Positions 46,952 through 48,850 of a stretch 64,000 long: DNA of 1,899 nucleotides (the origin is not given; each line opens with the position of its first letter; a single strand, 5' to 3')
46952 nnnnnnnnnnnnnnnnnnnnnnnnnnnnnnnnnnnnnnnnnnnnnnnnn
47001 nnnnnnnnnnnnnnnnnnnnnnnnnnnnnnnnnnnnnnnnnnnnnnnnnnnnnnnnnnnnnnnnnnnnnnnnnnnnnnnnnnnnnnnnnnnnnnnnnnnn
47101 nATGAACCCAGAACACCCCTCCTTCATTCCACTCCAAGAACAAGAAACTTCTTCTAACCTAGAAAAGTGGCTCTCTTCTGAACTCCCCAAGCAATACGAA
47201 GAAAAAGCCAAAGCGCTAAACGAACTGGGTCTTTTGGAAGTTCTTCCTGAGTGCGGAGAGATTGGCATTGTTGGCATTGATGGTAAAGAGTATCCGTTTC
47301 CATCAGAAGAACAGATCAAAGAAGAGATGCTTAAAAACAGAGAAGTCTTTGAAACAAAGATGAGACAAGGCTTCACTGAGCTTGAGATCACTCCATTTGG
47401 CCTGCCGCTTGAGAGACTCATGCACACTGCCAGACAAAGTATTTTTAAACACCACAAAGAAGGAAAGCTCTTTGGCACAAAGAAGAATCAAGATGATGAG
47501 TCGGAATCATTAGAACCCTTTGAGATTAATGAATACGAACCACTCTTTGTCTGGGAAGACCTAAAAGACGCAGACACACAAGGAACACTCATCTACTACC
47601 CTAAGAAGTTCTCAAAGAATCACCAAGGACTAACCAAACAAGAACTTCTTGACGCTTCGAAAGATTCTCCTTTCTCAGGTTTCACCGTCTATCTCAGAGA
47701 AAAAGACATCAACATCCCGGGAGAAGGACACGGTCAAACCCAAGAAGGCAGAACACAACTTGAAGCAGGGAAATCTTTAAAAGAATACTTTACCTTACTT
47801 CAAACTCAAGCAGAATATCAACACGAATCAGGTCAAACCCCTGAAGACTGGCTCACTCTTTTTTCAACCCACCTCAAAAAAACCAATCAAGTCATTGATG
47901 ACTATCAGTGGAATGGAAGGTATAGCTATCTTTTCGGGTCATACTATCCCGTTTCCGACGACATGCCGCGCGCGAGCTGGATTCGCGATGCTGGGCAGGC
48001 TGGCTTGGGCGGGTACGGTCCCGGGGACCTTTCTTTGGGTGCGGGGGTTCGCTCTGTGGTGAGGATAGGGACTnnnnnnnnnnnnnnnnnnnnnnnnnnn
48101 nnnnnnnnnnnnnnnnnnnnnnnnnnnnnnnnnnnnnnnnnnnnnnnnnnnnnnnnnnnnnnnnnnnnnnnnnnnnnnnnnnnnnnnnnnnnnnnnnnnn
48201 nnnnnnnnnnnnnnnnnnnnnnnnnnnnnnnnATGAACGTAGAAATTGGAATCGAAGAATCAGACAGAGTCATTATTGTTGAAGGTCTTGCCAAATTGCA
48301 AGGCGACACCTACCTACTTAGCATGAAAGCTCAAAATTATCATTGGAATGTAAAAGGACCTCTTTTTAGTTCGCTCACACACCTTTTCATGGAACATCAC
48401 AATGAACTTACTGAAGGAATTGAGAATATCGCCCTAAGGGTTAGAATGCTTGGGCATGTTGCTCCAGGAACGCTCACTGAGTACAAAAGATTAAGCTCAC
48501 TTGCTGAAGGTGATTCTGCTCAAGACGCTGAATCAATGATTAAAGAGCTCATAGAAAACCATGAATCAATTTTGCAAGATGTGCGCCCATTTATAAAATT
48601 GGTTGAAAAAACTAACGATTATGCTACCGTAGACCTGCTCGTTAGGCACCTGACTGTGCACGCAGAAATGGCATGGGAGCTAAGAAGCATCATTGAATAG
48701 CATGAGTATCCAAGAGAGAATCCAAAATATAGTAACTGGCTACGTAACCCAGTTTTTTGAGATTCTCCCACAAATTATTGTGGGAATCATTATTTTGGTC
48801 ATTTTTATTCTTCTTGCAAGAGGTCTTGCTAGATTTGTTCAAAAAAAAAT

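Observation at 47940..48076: Approximately 130-bp GC-rich patch (~65% GC) closing the 3' end of an orphan ORF in an otherwise AT-rich region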

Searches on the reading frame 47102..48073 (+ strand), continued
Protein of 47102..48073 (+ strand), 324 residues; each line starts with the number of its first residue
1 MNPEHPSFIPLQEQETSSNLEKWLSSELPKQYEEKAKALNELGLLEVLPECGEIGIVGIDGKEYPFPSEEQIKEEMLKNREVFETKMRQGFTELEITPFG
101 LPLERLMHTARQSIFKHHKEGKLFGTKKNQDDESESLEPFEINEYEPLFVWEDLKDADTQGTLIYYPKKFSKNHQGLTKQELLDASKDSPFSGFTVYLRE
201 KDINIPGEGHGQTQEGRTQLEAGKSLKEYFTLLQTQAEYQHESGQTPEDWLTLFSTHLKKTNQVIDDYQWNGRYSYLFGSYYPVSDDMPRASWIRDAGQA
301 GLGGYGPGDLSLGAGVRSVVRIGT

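Call 45: fold_search(model_id=the predicted structure, library=pdb)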
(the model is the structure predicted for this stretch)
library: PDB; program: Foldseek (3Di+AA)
matches with E <= 10: 44; with E <= 0.001: 0
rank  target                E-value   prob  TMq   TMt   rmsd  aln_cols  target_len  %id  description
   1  6mxc_A                9.3e-01  0.06  0.08  0.11  12.6       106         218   11  Crystal structure of Trypanosoma brucei hypoxanthine-guanine-xanthine phosphoribosyltranferase in complex with GMP (released 2019-07-24)
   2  6mxb_E                1.4e+00  0.05  0.09  0.11  12.5       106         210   11  Crystal structure of Trypanosoma brucei hypoxanthine-guanine-xanthine phosphoribosyltranferase in complex with XMP (released 2019-07-24)
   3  6mxc_B                1.4e+00  0.05  0.09  0.11  12.0       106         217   11  Crystal structure of Trypanosoma brucei hypoxanthine-guanine-xanthine phosphoribosyltranferase in complex with GMP (released 2019-07-24)
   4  6mxb_D                1.7e+00  0.04  0.09  0.11  12.5       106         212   11  Crystal structure of Trypanosoma brucei hypoxanthine-guanine-xanthine phosphoribosyltranferase in complex with XMP (released 2019-07-24)
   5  6ar9_C                1.7e+00  0.04  0.08  0.12  12.5       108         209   12  Crystal structure of hypoxanthine-guanine-xanthine phosphorybosyltranferase in complex with [(2-{[2-(2-amino-6-oxo-1,6 (released 2018-03-14)
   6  6mxb_A                1.8e+00  0.04  0.08  0.11  12.5       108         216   12  Crystal structure of Trypanosoma brucei hypoxanthine-guanine-xanthine phosphoribosyltranferase in complex with XMP (released 2019-07-24)
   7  6mxc_D                1.9e+00  0.04  0.09  0.11  11.9       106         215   11  Crystal structure of Trypanosoma brucei hypoxanthine-guanine-xanthine phosphoribosyltranferase in complex with GMP (released 2019-07-24)
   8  6ar9_A                2.1e+00  0.04  0.08  0.11  12.6       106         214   11  Crystal structure of hypoxanthine-guanine-xanthine phosphorybosyltranferase in complex with [(2-{[2-(2-amino-6-oxo-1,6 (released 2018-03-14)
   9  7scr_B                2.1e+00  0.03  0.08  0.11  12.0       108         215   12  Crystal structure of trypanosome brucei hypoxanthine-guanine-xanthine phosphoribzosyltransferase in complex with (4S,7 (released 2022-03-02)
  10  6aqo_D                2.3e+00  0.04  0.08  0.11  12.6       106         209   11  Crystal structure of hypoxanthine-guanine-xanthine phosphorybosyltranferase in complex with {[(2S)-3-(2-amino-6-oxo-1, (released 2018-03-14)
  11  6ar9_E                2.3e+00  0.04  0.09  0.11  12.0       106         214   11  Crystal structure of hypoxanthine-guanine-xanthine phosphorybosyltranferase in complex with [(2-{[2-(2-amino-6-oxo-1,6 (released 2018-03-14)
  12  6mxb_B                2.3e+00  0.04  0.08  0.11  12.0       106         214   11  Crystal structure of Trypanosoma brucei hypoxanthine-guanine-xanthine phosphoribosyltranferase in complex with XMP (released 2019-07-24)
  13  6aqo_B                2.6e+00  0.03  0.08  0.11  12.0       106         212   11  Crystal structure of hypoxanthine-guanine-xanthine phosphorybosyltranferase in complex with {[(2S)-3-(2-amino-6-oxo-1, (released 2018-03-14)
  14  6ar9_F                2.6e+00  0.03  0.08  0.11  12.0       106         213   11  Crystal structure of hypoxanthine-guanine-xanthine phosphorybosyltranferase in complex with [(2-{[2-(2-amino-6-oxo-1,6 (released 2018-03-14)
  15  6mxc_C                2.6e+00  0.03  0.09  0.11  11.9       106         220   11  Crystal structure of Trypanosoma brucei hypoxanthine-guanine-xanthine phosphoribosyltranferase in complex with GMP (released 2019-07-24)
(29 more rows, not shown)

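Call 57: find_related_loci(query=A5, collection=genome_contigs, flank=10000)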
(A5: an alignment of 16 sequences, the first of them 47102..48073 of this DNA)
Query A5 (324 aa) in genome_contigs; peptide patterns used: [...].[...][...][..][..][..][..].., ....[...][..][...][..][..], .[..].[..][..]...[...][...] (x = any residue, [..] = any of these).
148 stretches matched a pattern; 38 encode a relative of the query (tblastn E <= 1e-3); 36 distinct loci.
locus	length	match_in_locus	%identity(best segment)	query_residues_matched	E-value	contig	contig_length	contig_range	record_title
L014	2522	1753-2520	77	1-253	1e-130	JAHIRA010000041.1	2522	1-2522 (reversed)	MAG: Patescibacteria group bacterium isolate MM_PC_MetaG.mb.108 MM_PC_MetaG.mb.108_k141_421933, whole genome shotgun seq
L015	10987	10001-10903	53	19-322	1e-105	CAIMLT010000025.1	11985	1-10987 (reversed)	uncultured bacterium isolate Loclat_bin-06345 genome assembly, contig: bin-06345:025/102, whole genome shotgun sequence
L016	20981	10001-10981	48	6-323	9e-90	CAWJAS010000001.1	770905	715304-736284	MAG: Candidatus Magasanikbacteria bacterium isolate MFD04716.bin.1.126 genome assembly, contig: contig_41330, whole geno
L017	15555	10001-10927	45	13-323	3e-88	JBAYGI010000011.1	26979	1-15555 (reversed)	MAG: Candidatus Magasanikiibacteriota bacterium isolate SO_2016_GW1_121 scaffold03153_OW334_2016, whole genome shotgun s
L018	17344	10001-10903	46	23-322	2e-75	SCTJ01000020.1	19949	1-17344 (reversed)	MAG: Patescibacteria group bacterium isolate FW300_bin.57 FW300_bin.57-36340, whole genome shotgun sequence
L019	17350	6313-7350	42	11-322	1e-74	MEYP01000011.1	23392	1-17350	MAG: Candidatus Azambacteria bacterium RIFCSPHIGHO2_02_FULL_52_12 rifcsphigho2_02_scaffold_20635, whole genome shotgun s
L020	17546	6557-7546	46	1-322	7e-91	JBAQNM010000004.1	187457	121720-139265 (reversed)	MAG: Candidatus Moraniibacteriota bacterium isolate MFD12002_ilm_asm_bin53 k127_2304, whole genome shotgun sequence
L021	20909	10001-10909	41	14-323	1e-69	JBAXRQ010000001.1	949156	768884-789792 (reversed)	MAG: bacterium isolate ELA587 MAG587_1, whole genome shotgun sequence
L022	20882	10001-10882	44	27-322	7e-69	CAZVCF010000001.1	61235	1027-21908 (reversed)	MAG TPA_asm: uncultured Gammaproteobacteria bacterium isolate binchicken_co38_723 genome assembly, contig: NODE_1158_len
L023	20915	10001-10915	44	20-322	8e-69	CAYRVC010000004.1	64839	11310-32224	MAG TPA_asm: uncultured Candidatus Saccharibacteria bacterium isolate binchicken_co227_921 genome assembly, contig: NODE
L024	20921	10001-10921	42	24-322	1e-68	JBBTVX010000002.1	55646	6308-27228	MAG: Patescibacteria group bacterium isolate H43-bin088_1 H43_bin088_1_000000000002, whole genome shotgun sequence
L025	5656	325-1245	43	31-322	2e-67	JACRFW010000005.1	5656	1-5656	MAG: Candidatus Magasanikbacteria bacterium isolate NC_groundwater_1735_Pr3_B-0.1um_49_411 SR-2_scaffold_141_185253, who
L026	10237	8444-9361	40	20-323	4e-65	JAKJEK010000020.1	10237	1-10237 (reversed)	MAG: Patescibacteria group bacterium isolate UR.bin185 UR_contig_19472, whole genome shotgun sequence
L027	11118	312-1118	43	20-295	8e-64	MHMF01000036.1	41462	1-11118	MAG: Candidatus Nealsonbacteria bacterium RIFCSPLOWO2_01_FULL_38_120 rifcsplowo2_01_scaffold_4463, whole genome shotgun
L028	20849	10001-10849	39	28-322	2e-62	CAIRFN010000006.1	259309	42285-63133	uncultured Candidatus Berkelbacteria bacterium isolate AM-lipid-01-D8_bin-0424 genome assembly, contig: bin-0424:06/13,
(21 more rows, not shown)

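Call 72: search_protein_families(library=ncbifam, proteins=[window:47102-48073:+], max_evalue=0.01)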
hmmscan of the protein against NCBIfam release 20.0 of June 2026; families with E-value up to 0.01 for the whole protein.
window:47102-48073:+ (324 aa): 0 families

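Call 96: search_protein_representatives(protein=window:47102-48073:+)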
Query: 324 residues. Proteins with E-value up to 0.001 (for the whole library): 734; up to 1e-10: 567; up to 1e-30: 243. The best 150 are listed.
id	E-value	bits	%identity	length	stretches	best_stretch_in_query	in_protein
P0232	1.8e-93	329.8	50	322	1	14-322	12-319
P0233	2.9e-87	309.4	52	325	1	14-304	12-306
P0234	1.0e-84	301.0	48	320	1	4-323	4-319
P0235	2.5e-80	286.6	47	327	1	6-322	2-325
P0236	2.4e-75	270.3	47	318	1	15-317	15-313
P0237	2.3e-74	267.0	44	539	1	19-321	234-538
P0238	2.6e-74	266.8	47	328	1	13-322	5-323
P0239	8.2e-69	248.8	42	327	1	15-323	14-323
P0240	1.2e-68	248.2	45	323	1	15-322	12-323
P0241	1.9e-68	247.6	42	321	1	8-322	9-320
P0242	2.9e-68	246.9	47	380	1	18-322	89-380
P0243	1.1e-67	245.0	45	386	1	17-302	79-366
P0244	2.7e-67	243.8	42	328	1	14-323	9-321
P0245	3.7e-67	243.3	44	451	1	12-322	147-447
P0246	8.1e-67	242.2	44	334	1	10-285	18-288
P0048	2.4e-60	221.0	42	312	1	30-321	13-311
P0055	1.6e-53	198.5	43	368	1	27-323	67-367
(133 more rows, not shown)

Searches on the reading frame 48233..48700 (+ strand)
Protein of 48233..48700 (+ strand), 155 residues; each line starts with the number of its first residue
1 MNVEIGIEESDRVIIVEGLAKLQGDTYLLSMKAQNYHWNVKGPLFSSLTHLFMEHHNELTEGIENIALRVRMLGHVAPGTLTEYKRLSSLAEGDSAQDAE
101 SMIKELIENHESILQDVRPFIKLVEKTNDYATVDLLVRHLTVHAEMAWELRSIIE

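Call 6: search_protein_families(library=pfam, proteins=[window:48233-48697:+], max_evalue=1)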
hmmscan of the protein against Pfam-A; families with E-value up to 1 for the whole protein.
window:48233-48697:+ (155 aa): 1 family
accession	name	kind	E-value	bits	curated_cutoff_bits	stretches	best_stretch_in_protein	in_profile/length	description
PF00210.30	Ferritin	-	8.7e-23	81.3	24.5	1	17-155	2-137/142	Ferritin-like domain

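Call 80: find_encoding_contigs(protein=window:48233-48700:+, flank=3000, max_places=10)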
Protein window:48233-48700:+ (155 aa): 2 contigs read that carry it; 1 place shown.
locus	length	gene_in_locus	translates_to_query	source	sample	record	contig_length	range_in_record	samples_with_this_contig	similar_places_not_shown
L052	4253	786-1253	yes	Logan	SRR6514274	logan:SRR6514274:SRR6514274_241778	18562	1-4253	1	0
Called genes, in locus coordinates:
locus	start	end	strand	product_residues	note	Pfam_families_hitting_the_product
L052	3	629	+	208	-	?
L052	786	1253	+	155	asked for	PF00210:Ferritin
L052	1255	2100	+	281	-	PF05552:MS_channel_1st_1 (weak), PF00924:MS_channel_2nd, PF21082:MS_channel_3rd (weak)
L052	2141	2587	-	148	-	-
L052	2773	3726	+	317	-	PF00294:PfkB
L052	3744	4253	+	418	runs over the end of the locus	PF05221:AdoHcyase, PF02826:2-Hacid_dh_C (weak), PF00670:AdoHcyase_NAD, PF07991:KARI_N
